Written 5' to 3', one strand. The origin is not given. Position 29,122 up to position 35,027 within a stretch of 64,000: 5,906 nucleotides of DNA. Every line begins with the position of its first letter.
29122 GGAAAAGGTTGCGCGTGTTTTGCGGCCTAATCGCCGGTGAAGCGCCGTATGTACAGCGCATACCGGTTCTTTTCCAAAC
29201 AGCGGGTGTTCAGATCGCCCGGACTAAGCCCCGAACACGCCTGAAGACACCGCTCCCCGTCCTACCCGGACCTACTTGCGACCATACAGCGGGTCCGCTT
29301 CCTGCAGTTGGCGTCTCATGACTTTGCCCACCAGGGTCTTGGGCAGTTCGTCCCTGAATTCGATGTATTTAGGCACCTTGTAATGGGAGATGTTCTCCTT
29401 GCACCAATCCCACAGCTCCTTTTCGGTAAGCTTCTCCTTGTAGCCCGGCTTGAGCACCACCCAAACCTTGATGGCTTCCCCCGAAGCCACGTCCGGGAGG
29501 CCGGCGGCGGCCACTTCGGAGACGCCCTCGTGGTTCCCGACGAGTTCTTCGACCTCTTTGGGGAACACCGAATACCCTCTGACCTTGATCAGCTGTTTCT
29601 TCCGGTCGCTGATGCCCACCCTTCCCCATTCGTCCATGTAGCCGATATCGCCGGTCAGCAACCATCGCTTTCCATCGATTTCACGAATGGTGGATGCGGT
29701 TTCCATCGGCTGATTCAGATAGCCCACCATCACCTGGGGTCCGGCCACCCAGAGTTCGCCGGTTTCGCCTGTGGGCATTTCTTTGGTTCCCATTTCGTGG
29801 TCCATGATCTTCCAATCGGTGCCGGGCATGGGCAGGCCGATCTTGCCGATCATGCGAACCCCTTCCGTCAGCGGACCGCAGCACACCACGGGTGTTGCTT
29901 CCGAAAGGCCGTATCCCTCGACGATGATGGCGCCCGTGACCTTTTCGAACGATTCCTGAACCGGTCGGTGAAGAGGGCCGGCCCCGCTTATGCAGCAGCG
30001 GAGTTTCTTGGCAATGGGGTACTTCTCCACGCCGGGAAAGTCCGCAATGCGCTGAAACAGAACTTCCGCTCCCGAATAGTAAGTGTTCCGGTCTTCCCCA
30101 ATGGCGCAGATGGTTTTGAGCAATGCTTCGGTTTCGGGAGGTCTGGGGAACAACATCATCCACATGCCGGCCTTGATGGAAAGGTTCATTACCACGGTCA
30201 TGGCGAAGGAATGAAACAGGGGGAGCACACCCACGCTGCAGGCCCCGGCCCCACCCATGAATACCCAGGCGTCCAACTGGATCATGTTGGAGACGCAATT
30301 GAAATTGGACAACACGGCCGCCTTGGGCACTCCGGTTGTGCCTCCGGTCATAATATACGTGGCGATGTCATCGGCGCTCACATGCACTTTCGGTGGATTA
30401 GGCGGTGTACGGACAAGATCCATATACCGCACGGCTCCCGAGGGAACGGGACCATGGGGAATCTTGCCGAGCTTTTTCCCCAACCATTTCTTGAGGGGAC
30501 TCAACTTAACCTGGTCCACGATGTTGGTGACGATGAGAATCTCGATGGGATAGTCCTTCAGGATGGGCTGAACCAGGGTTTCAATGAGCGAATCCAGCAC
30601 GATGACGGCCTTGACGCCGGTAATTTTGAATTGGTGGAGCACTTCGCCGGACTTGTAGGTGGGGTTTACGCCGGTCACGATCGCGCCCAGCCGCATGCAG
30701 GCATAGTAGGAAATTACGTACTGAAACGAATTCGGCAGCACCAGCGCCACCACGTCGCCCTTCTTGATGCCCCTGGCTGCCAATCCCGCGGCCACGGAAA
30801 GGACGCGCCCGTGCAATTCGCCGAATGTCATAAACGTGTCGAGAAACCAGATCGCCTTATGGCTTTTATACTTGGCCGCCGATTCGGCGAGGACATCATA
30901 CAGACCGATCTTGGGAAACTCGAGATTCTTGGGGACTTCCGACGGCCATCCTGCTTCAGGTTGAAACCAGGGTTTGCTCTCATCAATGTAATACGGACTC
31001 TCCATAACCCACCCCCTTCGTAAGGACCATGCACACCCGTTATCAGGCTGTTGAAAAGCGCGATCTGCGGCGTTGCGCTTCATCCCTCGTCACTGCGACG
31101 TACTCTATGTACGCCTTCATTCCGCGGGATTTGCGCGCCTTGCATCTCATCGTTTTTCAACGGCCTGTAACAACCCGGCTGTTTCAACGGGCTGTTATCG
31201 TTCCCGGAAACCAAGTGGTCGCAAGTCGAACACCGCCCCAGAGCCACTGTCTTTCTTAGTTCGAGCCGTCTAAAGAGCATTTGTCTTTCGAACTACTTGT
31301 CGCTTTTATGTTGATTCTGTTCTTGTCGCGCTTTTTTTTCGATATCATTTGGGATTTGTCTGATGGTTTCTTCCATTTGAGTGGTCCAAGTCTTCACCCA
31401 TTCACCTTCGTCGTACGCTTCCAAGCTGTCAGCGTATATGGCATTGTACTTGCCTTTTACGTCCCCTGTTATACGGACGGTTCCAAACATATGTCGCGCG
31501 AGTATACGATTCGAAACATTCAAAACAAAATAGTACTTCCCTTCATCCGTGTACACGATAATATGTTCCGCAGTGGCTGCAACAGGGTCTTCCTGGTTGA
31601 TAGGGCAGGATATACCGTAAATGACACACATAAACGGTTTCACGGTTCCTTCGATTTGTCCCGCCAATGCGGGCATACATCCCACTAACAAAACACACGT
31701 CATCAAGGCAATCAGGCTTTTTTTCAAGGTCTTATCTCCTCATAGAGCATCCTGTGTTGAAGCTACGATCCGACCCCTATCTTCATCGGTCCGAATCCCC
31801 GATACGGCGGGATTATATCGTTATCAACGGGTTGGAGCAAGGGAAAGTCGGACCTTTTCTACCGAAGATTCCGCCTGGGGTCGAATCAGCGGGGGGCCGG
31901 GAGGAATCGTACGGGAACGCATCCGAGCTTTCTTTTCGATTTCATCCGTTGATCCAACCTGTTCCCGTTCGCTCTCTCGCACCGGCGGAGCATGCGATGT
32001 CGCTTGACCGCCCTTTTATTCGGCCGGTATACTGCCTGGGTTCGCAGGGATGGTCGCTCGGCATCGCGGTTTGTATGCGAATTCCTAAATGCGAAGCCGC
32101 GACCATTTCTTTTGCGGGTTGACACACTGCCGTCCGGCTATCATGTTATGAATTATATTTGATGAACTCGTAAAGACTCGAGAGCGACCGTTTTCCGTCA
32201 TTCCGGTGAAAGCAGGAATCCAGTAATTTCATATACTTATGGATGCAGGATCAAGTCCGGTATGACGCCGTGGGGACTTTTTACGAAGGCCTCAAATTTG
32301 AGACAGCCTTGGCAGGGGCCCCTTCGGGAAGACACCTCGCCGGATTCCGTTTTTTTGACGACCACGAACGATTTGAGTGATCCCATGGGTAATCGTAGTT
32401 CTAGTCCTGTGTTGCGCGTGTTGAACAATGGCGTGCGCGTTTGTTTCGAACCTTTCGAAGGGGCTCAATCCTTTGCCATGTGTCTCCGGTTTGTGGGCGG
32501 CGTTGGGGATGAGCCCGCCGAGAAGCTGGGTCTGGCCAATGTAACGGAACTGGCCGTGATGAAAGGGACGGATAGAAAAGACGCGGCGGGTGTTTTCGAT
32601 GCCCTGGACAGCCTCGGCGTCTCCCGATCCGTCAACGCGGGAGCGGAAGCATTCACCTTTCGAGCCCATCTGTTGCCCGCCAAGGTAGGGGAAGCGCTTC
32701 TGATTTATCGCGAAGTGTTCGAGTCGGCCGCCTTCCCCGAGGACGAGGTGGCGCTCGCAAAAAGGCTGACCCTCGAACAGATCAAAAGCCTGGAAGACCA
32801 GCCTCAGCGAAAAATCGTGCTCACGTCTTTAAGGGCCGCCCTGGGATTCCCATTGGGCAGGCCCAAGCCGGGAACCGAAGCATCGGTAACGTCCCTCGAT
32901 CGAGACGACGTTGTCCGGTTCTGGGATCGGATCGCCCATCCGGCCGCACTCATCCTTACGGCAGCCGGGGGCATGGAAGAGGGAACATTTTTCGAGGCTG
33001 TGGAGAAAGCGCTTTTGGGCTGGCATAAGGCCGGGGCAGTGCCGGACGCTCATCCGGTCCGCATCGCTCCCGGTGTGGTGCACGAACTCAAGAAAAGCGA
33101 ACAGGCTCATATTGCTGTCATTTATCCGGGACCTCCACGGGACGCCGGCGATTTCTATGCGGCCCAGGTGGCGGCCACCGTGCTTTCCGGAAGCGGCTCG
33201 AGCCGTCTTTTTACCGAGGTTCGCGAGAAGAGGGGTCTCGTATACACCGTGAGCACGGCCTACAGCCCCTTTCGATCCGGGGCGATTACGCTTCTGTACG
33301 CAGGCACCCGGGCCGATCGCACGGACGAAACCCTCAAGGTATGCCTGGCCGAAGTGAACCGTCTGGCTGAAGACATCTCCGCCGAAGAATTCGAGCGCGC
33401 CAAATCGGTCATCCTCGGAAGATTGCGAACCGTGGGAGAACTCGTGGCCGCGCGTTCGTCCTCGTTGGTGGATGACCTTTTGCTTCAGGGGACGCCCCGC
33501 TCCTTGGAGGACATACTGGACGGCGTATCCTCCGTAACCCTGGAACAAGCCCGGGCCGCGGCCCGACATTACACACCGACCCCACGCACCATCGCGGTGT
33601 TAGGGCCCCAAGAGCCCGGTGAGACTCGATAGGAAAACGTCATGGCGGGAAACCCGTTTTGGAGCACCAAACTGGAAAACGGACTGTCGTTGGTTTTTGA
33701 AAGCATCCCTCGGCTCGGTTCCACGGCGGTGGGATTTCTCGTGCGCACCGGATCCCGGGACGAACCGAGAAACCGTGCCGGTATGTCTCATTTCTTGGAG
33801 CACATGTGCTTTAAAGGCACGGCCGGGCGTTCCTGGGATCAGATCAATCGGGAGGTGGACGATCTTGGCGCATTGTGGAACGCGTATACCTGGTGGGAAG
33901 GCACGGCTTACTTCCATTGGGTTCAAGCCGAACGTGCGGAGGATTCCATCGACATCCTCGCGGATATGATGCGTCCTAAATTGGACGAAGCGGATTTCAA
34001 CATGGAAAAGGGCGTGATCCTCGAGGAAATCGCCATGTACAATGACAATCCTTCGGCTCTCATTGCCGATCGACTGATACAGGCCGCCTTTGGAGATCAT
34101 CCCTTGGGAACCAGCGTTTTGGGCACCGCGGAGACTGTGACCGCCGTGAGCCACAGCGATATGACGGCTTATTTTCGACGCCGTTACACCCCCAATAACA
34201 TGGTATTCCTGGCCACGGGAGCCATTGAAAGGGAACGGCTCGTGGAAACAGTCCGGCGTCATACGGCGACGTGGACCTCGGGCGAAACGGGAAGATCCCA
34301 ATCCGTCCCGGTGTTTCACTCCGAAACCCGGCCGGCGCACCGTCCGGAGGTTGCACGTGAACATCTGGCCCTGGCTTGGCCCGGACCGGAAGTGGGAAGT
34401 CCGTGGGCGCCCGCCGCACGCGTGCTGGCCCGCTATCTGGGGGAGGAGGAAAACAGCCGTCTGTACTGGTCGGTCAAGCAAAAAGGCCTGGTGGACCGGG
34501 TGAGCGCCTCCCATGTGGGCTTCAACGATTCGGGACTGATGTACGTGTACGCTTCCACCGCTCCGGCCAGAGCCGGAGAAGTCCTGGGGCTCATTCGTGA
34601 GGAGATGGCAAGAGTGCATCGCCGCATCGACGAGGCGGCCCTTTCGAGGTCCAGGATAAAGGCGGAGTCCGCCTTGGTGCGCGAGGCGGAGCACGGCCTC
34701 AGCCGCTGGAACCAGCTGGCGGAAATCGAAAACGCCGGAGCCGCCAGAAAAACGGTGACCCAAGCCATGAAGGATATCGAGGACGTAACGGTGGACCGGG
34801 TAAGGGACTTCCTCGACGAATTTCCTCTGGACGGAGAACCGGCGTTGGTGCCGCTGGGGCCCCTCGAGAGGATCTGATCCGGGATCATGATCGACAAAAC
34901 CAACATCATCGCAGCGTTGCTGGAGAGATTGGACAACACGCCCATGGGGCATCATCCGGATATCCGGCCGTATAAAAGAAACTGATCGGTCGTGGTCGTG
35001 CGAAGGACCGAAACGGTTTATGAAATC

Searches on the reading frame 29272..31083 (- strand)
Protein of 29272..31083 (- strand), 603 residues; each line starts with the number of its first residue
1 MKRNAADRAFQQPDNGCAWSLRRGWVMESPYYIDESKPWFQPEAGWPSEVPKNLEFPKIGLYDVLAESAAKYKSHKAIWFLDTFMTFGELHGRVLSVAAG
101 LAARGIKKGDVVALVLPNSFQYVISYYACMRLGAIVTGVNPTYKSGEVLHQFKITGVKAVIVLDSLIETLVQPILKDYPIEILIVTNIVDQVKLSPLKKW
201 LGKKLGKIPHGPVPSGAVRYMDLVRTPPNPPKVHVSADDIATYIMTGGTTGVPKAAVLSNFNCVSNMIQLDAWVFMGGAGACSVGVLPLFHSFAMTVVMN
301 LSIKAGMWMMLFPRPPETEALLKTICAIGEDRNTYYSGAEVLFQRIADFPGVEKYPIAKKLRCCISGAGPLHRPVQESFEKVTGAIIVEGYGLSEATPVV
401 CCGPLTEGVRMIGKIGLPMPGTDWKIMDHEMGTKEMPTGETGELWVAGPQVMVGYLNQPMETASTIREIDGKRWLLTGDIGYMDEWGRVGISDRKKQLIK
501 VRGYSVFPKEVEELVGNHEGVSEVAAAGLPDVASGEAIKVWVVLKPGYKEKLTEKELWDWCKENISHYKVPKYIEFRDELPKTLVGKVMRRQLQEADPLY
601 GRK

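Call 38: search_protein_families(library=pfam, proteins=[window:29272-31083:-], max_evalue=0.001)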
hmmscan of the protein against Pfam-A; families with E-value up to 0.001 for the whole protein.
window:29272-31083:- (603 aa): 2 families
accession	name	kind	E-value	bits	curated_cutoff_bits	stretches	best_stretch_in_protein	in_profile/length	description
PF00501.34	AMP-binding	-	5.4e-75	253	29.9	1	66-456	2-384/384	AMP-binding enzyme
PF13193.12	AMP-binding_C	-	3.8e-19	69.8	24.5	1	510-587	1-76/76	AMP-binding enzyme C-terminal domain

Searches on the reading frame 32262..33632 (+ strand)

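Call 38: search_protein_families(library=pfam, proteins=[window:32262-33632:+], max_evalue=0.001)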
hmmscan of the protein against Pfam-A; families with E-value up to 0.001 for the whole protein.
window:32262-33632:+ (456 aa): 2 families
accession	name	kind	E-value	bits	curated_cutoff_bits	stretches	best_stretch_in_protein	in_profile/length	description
PF05193.26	Peptidase_M16_C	-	2e-29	103.2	23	1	211-382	1-179/181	Peptidase M16 inactive domain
PF00675.25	Peptidase_M16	-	2.7e-08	34.3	22.3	1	75-192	17-133/149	Insulinase (Peptidase family M16)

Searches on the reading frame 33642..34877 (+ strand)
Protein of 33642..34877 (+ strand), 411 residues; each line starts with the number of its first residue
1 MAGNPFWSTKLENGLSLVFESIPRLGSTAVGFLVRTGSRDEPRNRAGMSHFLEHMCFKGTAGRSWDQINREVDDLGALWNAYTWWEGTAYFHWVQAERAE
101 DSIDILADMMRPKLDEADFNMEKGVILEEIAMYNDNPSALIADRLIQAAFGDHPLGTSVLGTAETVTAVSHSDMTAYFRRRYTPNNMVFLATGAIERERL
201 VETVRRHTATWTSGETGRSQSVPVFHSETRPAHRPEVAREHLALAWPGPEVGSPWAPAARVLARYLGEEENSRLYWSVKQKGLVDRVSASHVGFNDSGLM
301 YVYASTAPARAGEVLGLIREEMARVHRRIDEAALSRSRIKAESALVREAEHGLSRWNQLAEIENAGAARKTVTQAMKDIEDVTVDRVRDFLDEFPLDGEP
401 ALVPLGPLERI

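Call 38: search_protein_families(library=pfam, proteins=[window:33642-34877:+], max_evalue=0.001)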
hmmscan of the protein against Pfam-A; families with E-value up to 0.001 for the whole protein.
window:33642-34877:+ (411 aa): 2 families
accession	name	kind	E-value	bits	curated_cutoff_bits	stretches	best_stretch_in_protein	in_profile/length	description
PF00675.25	Peptidase_M16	-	4.9e-31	108.1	22.3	1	27-162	12-148/149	Insulinase (Peptidase family M16)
PF05193.26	Peptidase_M16_C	-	2.3e-30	106.2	23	1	169-338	2-178/181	Peptidase M16 inactive domain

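Call 47: find_related_loci(query=window:33642-34877:+, collection=genome_contigs, flank=8000)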
Query window:33642-34877:+ (411 aa) in genome_contigs; peptide patterns used: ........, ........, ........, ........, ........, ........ (x = any residue, [..] = any of these).
600 stretches matched a pattern (row limit reached: there are more); 588 encode a relative of the query (tblastn E <= 1e-3); the best 80 are kept; 80 distinct loci.
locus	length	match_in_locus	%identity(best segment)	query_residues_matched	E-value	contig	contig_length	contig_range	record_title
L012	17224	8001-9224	52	4-411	1e-146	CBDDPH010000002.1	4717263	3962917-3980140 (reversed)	MAG: Candidatus Latescibacterota bacterium isolate fcaf43fe-a799-4ace-af36-b323ac78cc8e genome assembly, contig: contig_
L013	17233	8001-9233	51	1-411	9e-145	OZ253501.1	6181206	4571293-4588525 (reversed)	MAG: Candidatus Latescibacterota bacterium isolate f485d00f-16df-4488-a4d1-ddfd292eb512 genome assembly, chromosome: 1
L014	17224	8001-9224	54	4-411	7e-143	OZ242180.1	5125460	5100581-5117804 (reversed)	MAG: Candidatus Latescibacterota bacterium isolate 7123bf0d-be33-4206-a55c-e1281b3fc930 genome assembly, chromosome: 1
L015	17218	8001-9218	53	6-411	2e-140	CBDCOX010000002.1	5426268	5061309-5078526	MAG: Candidatus Latescibacterota bacterium isolate 3c4b53aa-e325-4963-aa18-2d5493478633 genome assembly, contig: contig_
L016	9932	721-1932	52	6-409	7e-140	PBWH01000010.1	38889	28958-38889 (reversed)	MAG: Gemmatimonadetes bacterium isolate RS821 2837, whole genome shotgun sequence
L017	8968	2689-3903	49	6-410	5e-138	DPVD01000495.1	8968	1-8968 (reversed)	MAG TPA_asm: Candidatus Latescibacterota bacterium isolate UBA11886 contig_63787, whole genome shotgun sequence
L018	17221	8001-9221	54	5-411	8e-146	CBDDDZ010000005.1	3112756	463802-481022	MAG: Candidatus Latescibacterota bacterium isolate 2fef8444-24d4-470e-a0f0-8c307ac56c94 genome assembly, contig: contig_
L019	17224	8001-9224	38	1-407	2e-84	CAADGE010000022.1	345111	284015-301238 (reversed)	uncultured planctomycete isolate PLA6.fa.gz genome assembly, contig: k127_596861, whole genome shotgun sequence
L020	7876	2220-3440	37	1-407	6e-83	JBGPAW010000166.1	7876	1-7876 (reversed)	MAG: Phycisphaerae bacterium isolate OBJ_0618_130150_12 k141_4862829_length_7876_cov_9.0000, whole genome shotgun sequen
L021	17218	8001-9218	36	6-411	5e-78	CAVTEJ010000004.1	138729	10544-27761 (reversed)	MAG: uncultured Planctomycetota bacterium isolate MFD00822.bin.2.173 genome assembly, contig: contig_130158, whole genom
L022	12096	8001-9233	35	1-409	1e-77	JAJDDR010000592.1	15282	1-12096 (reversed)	MAG: Phycisphaerae bacterium isolate OFTM285 OFTM285_591, whole genome shotgun sequence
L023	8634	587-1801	36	6-407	5e-77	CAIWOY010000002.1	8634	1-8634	MAG: uncultured Phycisphaerales bacterium isolate AlinenSedimentsCore3_bin-0378 genome assembly, contig: bin-0378:002/46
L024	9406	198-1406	36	6-406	5e-77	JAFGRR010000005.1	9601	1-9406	MAG: Phycisphaerae bacterium isolate Zod_Metabat.846 k87_159797, whole genome shotgun sequence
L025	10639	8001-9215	37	6-407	1e-75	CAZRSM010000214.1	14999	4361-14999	MAG TPA_asm: uncultured Planctomycetales bacterium isolate binchicken_co219_19 genome assembly, contig: k141_343869, who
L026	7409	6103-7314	34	6-407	4e-75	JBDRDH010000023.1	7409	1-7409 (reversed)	MAG: Planctomycetota bacterium isolate MEGAHIT-group-1.24 k141_4469145, whole genome shotgun sequence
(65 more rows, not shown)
